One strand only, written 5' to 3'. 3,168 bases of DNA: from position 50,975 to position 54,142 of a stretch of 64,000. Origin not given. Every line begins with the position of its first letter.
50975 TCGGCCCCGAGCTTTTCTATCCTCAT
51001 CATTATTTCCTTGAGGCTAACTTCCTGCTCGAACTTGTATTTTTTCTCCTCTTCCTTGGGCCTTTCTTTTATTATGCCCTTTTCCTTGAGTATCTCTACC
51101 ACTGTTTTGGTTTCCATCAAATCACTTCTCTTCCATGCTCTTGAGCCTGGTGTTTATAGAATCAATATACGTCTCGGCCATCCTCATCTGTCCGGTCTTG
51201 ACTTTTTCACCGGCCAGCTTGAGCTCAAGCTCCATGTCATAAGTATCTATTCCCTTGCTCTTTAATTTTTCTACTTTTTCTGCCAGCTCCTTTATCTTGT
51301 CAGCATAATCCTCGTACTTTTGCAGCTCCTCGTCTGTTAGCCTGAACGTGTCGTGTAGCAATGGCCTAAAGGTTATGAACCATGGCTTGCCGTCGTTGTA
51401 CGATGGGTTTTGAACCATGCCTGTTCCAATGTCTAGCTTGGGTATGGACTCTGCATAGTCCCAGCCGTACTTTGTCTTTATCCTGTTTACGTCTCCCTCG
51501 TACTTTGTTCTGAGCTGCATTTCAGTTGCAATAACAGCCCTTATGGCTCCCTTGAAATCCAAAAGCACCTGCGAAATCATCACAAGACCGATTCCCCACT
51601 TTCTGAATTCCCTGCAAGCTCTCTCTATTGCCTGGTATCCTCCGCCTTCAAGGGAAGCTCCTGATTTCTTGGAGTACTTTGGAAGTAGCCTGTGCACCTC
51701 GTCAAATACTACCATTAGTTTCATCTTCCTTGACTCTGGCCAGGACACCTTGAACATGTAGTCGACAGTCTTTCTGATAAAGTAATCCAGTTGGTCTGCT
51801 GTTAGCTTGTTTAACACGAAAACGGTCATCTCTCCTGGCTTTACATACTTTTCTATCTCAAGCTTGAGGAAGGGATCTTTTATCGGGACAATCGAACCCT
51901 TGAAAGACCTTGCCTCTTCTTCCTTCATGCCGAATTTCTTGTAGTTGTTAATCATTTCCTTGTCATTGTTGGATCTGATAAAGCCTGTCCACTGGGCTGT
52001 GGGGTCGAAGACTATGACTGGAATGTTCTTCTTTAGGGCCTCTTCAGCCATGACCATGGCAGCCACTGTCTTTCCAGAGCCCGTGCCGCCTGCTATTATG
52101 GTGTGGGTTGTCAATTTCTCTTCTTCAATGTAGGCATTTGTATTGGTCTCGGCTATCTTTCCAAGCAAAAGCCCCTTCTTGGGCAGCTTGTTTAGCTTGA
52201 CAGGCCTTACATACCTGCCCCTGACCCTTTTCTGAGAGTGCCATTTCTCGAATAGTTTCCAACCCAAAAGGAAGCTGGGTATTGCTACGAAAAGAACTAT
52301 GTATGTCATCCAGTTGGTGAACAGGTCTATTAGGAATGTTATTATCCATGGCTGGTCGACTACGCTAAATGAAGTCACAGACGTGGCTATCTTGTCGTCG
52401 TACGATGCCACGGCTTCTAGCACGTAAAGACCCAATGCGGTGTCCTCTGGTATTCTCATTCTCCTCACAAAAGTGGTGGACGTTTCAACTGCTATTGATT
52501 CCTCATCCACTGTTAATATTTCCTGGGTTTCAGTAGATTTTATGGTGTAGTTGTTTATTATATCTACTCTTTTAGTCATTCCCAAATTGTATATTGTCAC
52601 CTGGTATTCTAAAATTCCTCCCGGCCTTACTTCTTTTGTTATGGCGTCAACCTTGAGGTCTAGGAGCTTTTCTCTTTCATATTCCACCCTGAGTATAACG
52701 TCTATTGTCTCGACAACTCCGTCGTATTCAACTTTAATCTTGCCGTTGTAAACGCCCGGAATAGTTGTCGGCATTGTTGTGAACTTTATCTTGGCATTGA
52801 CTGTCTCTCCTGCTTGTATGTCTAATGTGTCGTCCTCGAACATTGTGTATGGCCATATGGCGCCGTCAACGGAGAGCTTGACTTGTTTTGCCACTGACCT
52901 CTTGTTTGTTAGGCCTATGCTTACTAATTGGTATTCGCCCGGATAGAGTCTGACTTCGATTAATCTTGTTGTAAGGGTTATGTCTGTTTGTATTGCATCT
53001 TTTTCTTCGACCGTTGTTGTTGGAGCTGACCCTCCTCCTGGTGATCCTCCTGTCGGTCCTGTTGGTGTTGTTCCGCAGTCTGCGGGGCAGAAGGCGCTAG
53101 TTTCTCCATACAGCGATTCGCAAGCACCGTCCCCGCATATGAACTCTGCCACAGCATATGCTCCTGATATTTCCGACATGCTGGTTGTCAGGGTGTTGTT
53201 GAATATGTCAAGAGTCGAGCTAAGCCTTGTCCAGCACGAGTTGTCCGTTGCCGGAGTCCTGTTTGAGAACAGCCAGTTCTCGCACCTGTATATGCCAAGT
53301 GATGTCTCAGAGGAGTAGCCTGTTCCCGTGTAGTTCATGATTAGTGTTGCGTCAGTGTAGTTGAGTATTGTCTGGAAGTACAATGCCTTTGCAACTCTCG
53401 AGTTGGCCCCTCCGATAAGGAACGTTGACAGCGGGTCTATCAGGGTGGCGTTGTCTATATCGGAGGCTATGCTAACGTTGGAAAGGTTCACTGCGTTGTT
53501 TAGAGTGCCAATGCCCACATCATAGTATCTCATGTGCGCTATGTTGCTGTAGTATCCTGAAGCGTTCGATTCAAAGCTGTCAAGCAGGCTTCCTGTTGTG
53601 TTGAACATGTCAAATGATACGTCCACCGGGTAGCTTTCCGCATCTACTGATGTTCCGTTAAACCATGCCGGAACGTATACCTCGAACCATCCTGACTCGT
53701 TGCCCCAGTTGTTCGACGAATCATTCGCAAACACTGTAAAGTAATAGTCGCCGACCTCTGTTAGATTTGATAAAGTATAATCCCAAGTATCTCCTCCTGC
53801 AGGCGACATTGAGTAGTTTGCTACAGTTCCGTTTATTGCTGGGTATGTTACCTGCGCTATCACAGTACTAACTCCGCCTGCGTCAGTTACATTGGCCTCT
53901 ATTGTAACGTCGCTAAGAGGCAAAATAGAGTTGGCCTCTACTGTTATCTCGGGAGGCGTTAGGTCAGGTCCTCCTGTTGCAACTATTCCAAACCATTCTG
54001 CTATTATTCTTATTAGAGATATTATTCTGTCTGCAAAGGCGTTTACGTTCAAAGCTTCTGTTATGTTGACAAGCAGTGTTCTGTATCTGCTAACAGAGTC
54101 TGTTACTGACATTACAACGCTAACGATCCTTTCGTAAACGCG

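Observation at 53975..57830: About 64 strictly phased 20-residue repeats (3.9 kb) with hierarchical 6-10-unit super-repeats; no repeat family recognised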

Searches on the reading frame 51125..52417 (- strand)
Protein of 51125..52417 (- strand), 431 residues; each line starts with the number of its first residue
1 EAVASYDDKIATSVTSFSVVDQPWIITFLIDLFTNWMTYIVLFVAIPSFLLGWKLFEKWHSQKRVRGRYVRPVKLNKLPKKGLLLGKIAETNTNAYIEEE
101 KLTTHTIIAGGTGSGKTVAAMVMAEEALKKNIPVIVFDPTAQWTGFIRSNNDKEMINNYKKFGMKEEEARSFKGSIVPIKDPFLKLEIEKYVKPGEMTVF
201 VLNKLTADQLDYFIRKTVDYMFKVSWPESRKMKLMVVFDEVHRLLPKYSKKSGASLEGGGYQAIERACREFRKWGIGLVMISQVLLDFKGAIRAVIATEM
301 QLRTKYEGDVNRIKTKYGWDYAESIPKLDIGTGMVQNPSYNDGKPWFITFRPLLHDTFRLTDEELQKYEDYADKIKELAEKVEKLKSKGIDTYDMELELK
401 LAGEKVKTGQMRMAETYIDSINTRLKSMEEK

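Call 63: find_related_loci(query=window:51125-52417:-, collection=genome_contigs, flank=10000)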
Query window:51125-52417:- (431 aa) in genome_contigs; peptide patterns used: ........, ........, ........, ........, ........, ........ (x = any residue, [..] = any of these).
78 stretches matched a pattern, but none encodes a relative of the query by tblastn (E <= 1e-3).
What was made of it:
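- Tried and rejected: The pattern scan of GTDB genomes with the ATPase domain found no relative (call 63).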

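Call 76: search_solved_structures(query=window:51125-52270:-, max_evalue=0.01)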
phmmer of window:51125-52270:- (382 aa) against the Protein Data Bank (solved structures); distinct sequences matched with E-value up to 0.01: 6.
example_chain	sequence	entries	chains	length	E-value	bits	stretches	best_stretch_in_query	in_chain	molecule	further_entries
8wiv_A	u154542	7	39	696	2.1e-05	27.3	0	163-264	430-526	Helicase HerA central domain-containing protein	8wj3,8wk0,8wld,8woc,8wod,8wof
4d2i_A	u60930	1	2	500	4.7e-05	26.2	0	136-285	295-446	HERA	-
8xau_A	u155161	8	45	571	0.00034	23.4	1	178-288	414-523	ATP-binding protein | HerA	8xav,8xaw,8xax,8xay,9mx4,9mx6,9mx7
9c1m_M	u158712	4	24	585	0.001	21.8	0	179-268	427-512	ATP-binding protein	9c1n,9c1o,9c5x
11kk_A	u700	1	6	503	0.0038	19.9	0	44-116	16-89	HerA like helicase YjgR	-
8ziq_M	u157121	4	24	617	0.0063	19.2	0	184-250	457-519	HerA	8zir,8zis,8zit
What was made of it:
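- On HerA/FtsK-type ATPase (the C-terminal domain only): PDB HerA chains match at E=2e-5 (call 76).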

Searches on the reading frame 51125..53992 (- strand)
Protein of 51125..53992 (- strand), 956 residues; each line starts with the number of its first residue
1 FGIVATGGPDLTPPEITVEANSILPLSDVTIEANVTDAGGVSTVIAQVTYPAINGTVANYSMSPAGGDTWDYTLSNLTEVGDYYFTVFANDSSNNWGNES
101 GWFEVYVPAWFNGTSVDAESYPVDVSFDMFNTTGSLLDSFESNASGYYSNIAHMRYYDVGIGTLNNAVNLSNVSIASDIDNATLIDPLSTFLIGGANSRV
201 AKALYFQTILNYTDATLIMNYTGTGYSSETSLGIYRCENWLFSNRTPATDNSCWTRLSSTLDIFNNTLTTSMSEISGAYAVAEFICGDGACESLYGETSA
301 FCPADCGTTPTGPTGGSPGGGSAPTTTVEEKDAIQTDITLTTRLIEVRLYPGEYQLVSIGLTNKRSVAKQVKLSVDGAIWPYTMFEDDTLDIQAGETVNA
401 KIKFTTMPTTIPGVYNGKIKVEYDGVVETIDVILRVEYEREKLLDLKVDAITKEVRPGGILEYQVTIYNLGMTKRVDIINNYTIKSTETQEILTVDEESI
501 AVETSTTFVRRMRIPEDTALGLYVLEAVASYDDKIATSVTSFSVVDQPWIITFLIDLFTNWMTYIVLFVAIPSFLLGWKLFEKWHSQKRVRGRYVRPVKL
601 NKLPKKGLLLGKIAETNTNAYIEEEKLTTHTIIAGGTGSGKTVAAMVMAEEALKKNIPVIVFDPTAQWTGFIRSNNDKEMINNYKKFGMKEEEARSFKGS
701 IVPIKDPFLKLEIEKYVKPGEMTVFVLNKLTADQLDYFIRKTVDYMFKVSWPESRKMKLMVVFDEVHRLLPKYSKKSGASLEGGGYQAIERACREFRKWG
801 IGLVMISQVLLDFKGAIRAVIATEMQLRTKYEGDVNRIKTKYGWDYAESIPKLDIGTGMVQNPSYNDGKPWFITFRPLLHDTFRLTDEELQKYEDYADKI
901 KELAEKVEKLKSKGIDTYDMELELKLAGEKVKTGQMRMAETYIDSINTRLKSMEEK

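Call 85: find_homologous_proteins(query=window:51125-53992:-, max_evalue=0.00001)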
Query window:51125-53992:- (956 aa): 14 proteins with E <= 0.00001 among 8000 candidates.
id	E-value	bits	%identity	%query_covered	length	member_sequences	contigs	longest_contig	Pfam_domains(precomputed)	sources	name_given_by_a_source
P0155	0.0e+0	1376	62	99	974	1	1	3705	PF10412.16,PF01935.24,PF05872.19,PF04851.22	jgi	jgi:hypothetical protein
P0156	0.0e+0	1298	60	99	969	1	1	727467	PF01935.24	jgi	jgi:hypothetical protein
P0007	0.0e+0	1284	72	81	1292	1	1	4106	PF01935.24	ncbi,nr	ncbi:MAG: DUF87 domain-containing protein, partial [Candidatus Thorarchaeota archaeon]|nr:DUF87 doma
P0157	3.3e-287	974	63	71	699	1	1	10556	PF01935.24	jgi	jgi:hypothetical protein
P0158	2.4e-286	971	66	65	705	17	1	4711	PF01935.24,PF04851.22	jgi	jgi:hypothetical protein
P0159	1.9e-285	968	66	65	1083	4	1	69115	PF01935.24,PF04851.22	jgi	jgi:hypothetical protein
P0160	1.2e-280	952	67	64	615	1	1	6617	PF01935.24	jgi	jgi:hypothetical protein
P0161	6.5e-277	940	63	65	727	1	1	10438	PF01935.24,PF04851.22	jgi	jgi:hypothetical protein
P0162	1.9e-276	938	61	70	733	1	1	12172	PF01935.24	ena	-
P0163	5.4e-274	930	58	71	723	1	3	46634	PF01935.24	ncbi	-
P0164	1.3e-270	919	59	71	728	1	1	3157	PF01935.24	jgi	jgi:hypothetical protein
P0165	3.7e-265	901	55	74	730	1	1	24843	PF01935.24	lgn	-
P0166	2.8e-238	812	43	99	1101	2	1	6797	PF01935.24,PF05872.19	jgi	jgi:uncharacterized ubiquitin-like protein YukD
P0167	7.3e-214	731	39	99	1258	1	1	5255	PF01935.24,PF05872.19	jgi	jgi:hypothetical protein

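Call 86: find_encoding_contigs(protein=P0156, flank=10000, max_places=2)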
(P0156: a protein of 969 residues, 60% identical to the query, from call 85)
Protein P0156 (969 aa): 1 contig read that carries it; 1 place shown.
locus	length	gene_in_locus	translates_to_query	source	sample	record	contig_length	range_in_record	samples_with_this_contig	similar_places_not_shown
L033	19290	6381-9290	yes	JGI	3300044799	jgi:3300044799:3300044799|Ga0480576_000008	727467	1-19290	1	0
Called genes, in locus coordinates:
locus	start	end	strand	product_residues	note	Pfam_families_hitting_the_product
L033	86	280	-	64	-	-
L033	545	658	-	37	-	-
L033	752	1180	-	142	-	-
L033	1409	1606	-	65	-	-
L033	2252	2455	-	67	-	-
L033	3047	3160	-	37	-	-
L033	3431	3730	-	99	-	-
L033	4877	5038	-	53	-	-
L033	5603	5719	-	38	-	-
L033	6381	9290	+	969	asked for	PF01935:DUF87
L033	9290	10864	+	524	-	-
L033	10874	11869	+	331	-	-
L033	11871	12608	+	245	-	PF00142:Fer4_NifH (faint), PF01656:CbiA, PF06564:CBP_BcsQ (weak), PF10609:ParA, PF13614:AAA_31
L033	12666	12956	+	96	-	-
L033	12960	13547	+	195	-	-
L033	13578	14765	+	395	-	PF07431:DUF1512, PF23542:DUF1512_C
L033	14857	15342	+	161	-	PF00252:Ribosomal_L16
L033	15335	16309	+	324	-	PF01073:3Beta_HSD, PF01370:Epimerase, PF02719:Polysacc_synt_2 (faint), PF04321:RmlD_sub_bind, PF05368:NmrA, PF13460:NAD_binding_10, PF16363:GDP_Man_Dehyd, PF07993:NAD_binding_4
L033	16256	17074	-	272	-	PF01478:Peptidase_A24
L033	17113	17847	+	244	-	PF01135:PCMT (weak), PF08704:GCD14, PF13847:Methyltransf_31, PF08241:Methyltransf_11 (faint)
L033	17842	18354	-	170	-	-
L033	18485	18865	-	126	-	-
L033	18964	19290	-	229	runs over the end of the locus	-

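Call 87: find_encoding_contigs(protein=P0159, flank=10000, max_places=2)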
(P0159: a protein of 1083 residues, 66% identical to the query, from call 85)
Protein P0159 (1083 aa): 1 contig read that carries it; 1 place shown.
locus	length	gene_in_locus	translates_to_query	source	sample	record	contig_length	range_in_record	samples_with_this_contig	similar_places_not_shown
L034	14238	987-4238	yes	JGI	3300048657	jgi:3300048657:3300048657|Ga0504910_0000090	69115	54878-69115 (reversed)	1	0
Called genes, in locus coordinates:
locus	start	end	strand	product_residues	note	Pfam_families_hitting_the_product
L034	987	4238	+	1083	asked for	PF01935:DUF87, PF04851:ResIII (faint)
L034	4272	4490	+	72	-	-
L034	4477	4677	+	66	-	-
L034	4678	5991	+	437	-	PF01935:DUF87, PF04851:ResIII (weak)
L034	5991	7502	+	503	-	-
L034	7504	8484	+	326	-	-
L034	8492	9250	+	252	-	PF00142:Fer4_NifH (faint), PF01656:CbiA, PF06564:CBP_BcsQ (weak), PF10609:ParA, PF13500:AAA_26 (faint), PF13614:AAA_31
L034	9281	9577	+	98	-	-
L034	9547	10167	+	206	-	-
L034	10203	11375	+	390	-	PF07431:DUF1512, PF23542:DUF1512_C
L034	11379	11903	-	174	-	-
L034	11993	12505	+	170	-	PF00252:Ribosomal_L16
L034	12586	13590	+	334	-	PF01073:3Beta_HSD, PF01370:Epimerase, PF02719:Polysacc_synt_2, PF04321:RmlD_sub_bind, PF05368:NmrA, PF13460:NAD_binding_10, PF16363:GDP_Man_Dehyd, PF07993:NAD_binding_4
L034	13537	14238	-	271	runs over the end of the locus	PF01478:Peptidase_A24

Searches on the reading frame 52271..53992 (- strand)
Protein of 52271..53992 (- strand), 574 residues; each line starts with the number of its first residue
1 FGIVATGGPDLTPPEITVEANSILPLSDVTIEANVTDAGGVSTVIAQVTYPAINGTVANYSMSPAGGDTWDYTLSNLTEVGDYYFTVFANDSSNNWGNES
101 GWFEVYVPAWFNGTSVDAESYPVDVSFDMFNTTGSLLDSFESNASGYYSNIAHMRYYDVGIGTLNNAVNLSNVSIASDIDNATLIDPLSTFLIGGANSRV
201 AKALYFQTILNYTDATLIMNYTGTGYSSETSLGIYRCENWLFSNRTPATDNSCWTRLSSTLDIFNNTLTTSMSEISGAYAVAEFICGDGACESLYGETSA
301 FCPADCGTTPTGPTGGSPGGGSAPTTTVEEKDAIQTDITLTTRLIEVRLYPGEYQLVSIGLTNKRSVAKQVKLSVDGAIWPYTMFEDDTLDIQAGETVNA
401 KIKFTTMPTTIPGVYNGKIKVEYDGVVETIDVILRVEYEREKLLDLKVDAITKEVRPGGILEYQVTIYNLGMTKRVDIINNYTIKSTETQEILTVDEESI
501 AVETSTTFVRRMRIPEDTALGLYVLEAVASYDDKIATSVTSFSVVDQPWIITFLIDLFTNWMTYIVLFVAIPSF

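Call 77: search_solved_structures(query=window:52271-53992:-, max_evalue=0.01)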
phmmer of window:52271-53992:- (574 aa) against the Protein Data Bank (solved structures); distinct sequences matched with E-value up to 0.01: 0.
